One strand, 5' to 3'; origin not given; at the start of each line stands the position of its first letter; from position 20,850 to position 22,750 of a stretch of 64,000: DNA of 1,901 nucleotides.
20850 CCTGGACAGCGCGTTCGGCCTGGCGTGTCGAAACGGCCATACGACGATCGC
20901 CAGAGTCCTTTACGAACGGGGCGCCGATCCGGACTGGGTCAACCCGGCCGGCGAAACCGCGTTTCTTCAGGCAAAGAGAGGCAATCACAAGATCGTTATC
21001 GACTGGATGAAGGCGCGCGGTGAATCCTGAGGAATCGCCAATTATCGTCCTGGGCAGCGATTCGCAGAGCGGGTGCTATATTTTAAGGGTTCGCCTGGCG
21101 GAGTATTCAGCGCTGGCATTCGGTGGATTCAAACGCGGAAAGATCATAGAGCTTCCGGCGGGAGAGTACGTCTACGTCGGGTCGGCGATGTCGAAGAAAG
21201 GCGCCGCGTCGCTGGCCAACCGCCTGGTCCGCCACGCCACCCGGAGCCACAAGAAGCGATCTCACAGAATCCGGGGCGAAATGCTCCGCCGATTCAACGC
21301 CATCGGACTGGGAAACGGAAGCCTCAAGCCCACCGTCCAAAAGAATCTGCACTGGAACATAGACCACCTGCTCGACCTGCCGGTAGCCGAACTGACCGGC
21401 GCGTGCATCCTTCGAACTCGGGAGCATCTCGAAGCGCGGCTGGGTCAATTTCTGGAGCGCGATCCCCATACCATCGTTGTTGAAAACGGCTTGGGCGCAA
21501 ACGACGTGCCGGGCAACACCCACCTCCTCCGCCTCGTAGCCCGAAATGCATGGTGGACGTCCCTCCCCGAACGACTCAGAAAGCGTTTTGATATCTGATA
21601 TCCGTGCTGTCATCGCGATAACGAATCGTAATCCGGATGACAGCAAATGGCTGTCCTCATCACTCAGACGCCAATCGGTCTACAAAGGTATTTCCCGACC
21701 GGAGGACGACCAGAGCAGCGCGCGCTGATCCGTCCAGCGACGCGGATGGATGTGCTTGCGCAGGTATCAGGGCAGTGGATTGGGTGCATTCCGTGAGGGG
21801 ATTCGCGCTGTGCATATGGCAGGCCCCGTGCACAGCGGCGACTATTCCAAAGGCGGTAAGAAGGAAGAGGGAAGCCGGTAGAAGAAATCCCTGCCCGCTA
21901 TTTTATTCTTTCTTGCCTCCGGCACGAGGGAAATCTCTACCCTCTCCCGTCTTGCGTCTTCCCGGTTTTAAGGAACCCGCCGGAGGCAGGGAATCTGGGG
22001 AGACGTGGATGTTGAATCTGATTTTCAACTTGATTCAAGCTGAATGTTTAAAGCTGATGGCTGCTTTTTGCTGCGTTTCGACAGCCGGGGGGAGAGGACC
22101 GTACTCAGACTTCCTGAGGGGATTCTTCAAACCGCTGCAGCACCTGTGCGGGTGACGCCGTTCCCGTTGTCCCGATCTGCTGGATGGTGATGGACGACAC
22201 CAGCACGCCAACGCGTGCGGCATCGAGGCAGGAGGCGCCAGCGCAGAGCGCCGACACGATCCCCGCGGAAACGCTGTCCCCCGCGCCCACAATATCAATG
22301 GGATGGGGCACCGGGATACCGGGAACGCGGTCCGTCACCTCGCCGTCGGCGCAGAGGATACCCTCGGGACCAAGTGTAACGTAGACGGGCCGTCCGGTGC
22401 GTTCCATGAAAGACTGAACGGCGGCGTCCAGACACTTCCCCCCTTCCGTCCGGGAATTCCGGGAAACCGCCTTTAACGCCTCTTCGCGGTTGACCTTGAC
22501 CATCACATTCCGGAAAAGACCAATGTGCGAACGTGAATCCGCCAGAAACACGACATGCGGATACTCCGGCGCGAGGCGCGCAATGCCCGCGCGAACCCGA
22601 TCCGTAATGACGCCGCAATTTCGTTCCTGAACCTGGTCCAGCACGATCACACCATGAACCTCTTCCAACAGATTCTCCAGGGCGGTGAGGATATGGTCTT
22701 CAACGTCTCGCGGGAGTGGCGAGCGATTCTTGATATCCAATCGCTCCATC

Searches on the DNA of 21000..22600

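Call 66: search_with_rna_model(model_id=R1, source=window, start=21000, end=22600, max_evalue=10, show_alignments=2, filters=off)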
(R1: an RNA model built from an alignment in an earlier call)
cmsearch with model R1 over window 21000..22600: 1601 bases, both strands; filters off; matches with E-value up to 10: 25.
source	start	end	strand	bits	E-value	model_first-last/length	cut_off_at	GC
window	21721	21807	-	30.3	2.5e-07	15-104/118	no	0.63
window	21436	21471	+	3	1.6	1-118/118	no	0.61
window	22366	22443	+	2.9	1.7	1-118/118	no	0.63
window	22345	22392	-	2.9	1.7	1-118/118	no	0.65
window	22328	22347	+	2.6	2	1-118/118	no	0.75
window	21200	21235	+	2.5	2.2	1-118/118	no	0.81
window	21816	21831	+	1.6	3.6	1-118/118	no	0.75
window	21505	21526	+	1.3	4.3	1-118/118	no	0.73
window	21272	21290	+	1.3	4.4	1-118/118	no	0.74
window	21304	21337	+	1.2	4.6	1-118/118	no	0.65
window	22090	22106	-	1.1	4.9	1-118/118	no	0.65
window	21871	21896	+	1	5.1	1-118/118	no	0.58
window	22452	22524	+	1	5.1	1-118/118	no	0.52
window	21958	22061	+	0.9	5.3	1-118/118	no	0.48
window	22148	22165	-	0.9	5.5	1-118/118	no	0.78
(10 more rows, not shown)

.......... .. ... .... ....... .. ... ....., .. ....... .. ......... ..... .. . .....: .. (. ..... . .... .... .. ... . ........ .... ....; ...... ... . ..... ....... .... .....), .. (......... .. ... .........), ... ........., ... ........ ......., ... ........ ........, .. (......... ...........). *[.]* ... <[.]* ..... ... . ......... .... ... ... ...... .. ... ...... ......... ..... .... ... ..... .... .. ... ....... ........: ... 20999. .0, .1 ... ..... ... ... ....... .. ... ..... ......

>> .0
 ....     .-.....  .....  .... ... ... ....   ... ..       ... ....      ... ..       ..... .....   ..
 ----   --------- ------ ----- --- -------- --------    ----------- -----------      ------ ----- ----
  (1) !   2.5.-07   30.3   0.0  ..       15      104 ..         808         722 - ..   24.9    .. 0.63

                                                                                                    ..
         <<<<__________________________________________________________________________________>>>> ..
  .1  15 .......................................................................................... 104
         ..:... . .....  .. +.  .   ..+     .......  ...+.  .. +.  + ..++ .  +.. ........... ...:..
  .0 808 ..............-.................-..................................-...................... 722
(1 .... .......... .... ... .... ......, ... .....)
